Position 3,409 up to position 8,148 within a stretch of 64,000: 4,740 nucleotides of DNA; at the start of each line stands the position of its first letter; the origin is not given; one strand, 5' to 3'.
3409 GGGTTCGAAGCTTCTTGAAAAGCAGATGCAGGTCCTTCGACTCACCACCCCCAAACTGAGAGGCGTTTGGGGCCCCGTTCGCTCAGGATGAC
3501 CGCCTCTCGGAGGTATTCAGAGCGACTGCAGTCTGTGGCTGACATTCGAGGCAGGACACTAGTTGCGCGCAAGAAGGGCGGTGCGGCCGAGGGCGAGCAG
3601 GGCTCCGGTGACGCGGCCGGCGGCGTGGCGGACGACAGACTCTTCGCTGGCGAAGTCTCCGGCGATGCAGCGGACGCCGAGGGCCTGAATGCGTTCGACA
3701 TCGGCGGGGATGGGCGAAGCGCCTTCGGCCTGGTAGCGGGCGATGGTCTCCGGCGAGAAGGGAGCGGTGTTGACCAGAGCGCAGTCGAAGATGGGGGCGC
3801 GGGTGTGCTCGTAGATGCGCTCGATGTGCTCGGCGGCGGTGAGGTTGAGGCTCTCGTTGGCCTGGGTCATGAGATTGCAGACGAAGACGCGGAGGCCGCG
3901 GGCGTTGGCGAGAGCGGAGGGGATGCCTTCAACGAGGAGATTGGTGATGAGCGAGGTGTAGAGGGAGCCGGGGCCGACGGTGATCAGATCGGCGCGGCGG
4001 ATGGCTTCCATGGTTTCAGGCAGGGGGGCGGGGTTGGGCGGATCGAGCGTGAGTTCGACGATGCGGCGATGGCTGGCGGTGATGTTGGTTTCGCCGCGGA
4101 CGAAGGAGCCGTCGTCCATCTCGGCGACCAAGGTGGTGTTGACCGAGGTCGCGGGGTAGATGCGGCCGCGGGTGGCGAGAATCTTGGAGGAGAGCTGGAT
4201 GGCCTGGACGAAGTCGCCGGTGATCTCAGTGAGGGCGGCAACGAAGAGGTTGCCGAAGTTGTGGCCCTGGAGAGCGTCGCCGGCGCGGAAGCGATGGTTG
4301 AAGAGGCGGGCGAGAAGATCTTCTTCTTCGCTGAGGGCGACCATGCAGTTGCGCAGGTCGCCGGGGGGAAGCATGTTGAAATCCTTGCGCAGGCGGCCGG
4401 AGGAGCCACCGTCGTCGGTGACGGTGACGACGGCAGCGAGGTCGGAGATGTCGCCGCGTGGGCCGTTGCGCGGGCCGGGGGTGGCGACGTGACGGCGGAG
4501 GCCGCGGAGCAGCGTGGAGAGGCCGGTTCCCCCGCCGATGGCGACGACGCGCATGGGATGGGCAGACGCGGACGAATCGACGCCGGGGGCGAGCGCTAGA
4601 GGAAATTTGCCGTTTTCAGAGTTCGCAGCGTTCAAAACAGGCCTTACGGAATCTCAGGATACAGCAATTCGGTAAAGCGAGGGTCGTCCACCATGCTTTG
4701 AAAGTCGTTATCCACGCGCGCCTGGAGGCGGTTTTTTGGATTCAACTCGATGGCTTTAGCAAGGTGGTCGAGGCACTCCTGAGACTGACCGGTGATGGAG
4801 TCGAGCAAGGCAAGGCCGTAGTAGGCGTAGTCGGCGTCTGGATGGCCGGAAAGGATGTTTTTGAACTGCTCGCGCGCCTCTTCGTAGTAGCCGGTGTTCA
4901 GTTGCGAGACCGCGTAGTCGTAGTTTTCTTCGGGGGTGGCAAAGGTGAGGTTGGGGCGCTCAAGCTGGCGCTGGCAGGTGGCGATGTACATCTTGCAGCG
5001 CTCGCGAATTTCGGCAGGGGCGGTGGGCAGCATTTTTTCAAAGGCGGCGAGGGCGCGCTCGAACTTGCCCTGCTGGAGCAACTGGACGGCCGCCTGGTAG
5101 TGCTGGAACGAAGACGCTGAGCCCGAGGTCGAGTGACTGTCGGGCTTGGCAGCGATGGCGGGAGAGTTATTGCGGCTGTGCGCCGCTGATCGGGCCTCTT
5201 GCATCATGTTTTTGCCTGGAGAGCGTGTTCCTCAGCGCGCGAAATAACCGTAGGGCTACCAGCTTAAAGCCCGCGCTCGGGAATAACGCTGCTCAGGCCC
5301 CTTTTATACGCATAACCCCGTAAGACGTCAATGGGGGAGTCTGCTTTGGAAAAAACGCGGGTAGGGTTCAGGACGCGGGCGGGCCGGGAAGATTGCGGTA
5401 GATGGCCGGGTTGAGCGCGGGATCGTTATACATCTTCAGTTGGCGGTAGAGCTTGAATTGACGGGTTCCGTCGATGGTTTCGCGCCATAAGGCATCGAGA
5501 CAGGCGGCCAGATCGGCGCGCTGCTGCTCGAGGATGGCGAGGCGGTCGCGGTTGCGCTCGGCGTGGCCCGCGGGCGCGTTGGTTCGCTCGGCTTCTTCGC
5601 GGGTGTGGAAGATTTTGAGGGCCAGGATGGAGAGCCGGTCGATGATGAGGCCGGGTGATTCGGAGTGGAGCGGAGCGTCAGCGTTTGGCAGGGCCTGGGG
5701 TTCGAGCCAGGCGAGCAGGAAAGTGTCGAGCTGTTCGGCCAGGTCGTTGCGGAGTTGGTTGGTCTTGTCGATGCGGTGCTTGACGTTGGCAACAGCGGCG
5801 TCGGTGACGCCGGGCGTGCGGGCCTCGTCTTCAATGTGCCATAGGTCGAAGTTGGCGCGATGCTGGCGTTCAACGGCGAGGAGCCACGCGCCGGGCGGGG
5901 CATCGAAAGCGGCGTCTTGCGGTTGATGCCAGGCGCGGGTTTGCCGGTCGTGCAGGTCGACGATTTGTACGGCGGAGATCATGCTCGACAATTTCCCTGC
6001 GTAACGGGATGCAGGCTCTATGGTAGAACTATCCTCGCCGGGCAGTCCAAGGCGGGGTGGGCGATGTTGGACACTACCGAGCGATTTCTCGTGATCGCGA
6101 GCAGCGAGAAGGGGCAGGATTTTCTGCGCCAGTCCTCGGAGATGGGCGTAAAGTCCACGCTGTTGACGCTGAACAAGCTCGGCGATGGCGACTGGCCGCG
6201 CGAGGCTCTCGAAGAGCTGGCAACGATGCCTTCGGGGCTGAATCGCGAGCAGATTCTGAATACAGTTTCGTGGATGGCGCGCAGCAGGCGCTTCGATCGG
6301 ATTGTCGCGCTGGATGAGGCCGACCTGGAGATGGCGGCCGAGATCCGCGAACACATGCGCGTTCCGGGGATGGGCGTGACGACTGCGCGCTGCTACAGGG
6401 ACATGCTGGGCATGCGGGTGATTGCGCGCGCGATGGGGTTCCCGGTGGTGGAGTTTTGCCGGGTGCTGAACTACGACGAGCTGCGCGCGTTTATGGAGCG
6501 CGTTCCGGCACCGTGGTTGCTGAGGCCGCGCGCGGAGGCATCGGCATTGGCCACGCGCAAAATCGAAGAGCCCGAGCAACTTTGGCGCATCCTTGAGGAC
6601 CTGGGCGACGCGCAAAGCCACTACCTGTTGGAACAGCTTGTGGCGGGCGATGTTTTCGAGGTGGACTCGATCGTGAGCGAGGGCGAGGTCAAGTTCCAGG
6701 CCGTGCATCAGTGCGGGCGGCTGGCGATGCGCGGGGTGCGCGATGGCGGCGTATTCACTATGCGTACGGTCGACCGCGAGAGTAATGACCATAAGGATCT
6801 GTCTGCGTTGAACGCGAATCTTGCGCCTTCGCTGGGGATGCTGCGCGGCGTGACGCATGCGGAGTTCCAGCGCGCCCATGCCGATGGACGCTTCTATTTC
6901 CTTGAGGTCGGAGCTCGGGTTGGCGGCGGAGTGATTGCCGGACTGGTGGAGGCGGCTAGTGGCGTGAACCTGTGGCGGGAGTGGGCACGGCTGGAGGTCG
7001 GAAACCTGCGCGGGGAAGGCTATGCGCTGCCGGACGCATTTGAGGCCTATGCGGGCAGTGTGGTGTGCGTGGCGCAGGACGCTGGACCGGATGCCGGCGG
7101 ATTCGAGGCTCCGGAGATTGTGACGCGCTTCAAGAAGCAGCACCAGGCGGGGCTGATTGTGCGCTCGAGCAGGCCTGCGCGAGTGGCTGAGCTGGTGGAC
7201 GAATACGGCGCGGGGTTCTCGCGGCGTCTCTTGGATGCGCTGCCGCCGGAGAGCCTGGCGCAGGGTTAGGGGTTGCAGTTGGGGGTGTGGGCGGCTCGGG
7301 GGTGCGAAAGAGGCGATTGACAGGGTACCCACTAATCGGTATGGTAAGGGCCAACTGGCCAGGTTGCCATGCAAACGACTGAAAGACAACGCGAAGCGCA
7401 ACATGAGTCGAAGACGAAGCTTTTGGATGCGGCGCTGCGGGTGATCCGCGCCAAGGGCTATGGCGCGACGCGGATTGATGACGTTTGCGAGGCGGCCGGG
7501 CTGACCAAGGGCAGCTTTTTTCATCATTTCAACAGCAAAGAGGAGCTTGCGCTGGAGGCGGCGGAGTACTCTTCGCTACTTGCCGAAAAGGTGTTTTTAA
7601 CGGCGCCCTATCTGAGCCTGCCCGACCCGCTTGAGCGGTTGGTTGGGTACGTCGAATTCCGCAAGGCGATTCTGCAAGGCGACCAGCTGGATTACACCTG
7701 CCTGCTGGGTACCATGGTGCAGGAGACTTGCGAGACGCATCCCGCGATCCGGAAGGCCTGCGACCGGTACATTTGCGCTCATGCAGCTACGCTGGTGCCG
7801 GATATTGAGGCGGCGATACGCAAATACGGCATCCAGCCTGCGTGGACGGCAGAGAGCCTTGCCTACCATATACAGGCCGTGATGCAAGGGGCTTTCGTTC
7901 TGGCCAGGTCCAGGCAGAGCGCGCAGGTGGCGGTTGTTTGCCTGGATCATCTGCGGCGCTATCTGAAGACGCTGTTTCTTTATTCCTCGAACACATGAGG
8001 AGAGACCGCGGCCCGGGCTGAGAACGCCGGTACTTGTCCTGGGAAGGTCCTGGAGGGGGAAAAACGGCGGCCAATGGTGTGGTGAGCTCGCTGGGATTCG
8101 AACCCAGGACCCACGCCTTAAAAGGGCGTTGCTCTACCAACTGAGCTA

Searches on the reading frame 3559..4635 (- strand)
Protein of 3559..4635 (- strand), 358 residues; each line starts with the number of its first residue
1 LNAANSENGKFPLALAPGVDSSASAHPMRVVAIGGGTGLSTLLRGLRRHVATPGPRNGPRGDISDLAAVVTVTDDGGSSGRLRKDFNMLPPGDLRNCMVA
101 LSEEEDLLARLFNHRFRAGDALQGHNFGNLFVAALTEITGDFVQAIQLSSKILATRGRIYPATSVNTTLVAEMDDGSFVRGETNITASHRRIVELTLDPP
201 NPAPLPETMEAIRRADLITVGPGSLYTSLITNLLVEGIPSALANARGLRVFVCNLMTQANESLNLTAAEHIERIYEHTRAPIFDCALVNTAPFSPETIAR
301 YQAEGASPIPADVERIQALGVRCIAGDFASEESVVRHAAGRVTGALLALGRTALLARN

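Call 89: search_protein_families(library=pfam, proteins=[window:3559-4635:-], max_evalue=0.001)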
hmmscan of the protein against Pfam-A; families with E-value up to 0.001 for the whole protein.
window:3559-4635:- (358 aa): 1 family
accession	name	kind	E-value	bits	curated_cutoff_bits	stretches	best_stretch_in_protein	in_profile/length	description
PF01933.23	CofD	-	4.5e-102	341.6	30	1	30-328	1-289/290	2-phospho-L-lactate transferase CofD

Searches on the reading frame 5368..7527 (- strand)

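Call 3: search_protein_families(library=pfam, proteins=[window:5368-7527:-], max_evalue=0.01)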
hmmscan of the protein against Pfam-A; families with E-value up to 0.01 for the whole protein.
window:5368-7527:- (719 aa): 1 family
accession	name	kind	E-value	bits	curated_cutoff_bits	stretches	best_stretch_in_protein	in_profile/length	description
PF14063.11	DUF4254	-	4.3e-50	169.8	27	1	551-692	3-143/144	Protein of unknown function (DUF4254)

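Call 4: search_protein_families(library=ncbifam, proteins=[window:5368-7527:-], max_evalue=0.01)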
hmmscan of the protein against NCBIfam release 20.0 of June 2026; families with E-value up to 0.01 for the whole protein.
window:5368-7527:- (719 aa): 0 families

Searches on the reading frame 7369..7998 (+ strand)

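Call 3: search_protein_families(library=pfam, proteins=[window:7369-7998:+], max_evalue=0.01)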
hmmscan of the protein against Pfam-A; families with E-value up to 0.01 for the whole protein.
window:7369-7998:+ (209 aa): 3 families
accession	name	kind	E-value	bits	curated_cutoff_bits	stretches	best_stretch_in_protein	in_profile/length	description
PF00440.29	TetR_N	-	1.4e-16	60.4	24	1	18-64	1-47/47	Bacterial regulatory proteins, tetR family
PF21993.1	TetR_C_13_2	-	1.1e-09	39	27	1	87-186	1-95/103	Transcriptional regulator LmrA/YxaF-like, C-terminal domain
PF16925.10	TetR_C_13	-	5.7e-09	36.8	27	1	87-187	1-101/109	Tetracyclin repressor-like, C-terminal domain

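Call 4: search_protein_families(library=ncbifam, proteins=[window:7369-7998:+], max_evalue=0.01)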
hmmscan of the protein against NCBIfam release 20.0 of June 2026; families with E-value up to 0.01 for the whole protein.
window:7369-7998:+ (209 aa): 21 families
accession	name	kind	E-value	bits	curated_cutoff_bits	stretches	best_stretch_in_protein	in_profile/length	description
NF051457.1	acryl_TF_AcuR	equivalog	2.3e-16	59.7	247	1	6-187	10-191/204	acrylate utilization transcriptional regulator AcuR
NF041196.1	ScbR_bind_reg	equivalog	6e-14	52.7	150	1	14-186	7-172/191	ScbR family autoregulator-binding transcription factor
NF007949.0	PRK10668.1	equivalog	9.5e-10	38.3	271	1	8-68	6-66/216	multidrug efflux transporter transcriptional repressor AcrR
NF058643.1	TranRegCurRPseudo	equivalog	9.7e-10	38.4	300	1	12-130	6-124/193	TetR family transcriptional repressor CurR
TIGR03384.1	betaine_BetI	equivalog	3.9e-08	33.2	201.3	1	11-65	6-60/189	choline-binding transcriptional repressor BetI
TIGR03968.1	mycofact_TetR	equivalog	4.2e-08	33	224.9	1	10-60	6-56/190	mycofactocin system transcriptional regulator MftR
NF051852.1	efflux_TF_MtrR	exception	1.1e-07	31.9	280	1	8-60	6-57/205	multidrug efflux system transcriptional repressor MtrR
NF053731.1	TransRegFasRMycb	equivalog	4.7e-07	29.8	330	1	8-64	6-62/199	HTH-type transcriptional activator FasR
NF007430.0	PRK09975.1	equivalog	5.4e-07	29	274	1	8-64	6-62/220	acrEF/envCD operon transcriptional regulator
NF000040.3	Tn10_TetC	equivalog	7.3e-07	29.5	425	1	2-65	2-64/197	tetracyline resistance-associated transcriptional repressor TetC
NF001978.0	PRK00767.1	equivalog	1.1e-06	28.5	118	1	14-64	10-60/197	transcriptional regulator BetI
NF050111.1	TransRegSACE7040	equivalog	3.3e-06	27.2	250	1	15-61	3-49/186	SACE_7040 family transcriptional regulator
TIGR03613.1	RutR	equivalog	5.2e-06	26.5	368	1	10-64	5-59/202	pyrimidine utilization regulatory protein R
NF011572.0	PRK14996.1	equivalog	2.6e-05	24.2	144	1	12-64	7-59/192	TetR family transcriptional regulator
NF033703.1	transcr_KstR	equivalog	3.8e-05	23.3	280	1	9-64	3-58/185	cholesterol catabolism transcriptional regulator KstR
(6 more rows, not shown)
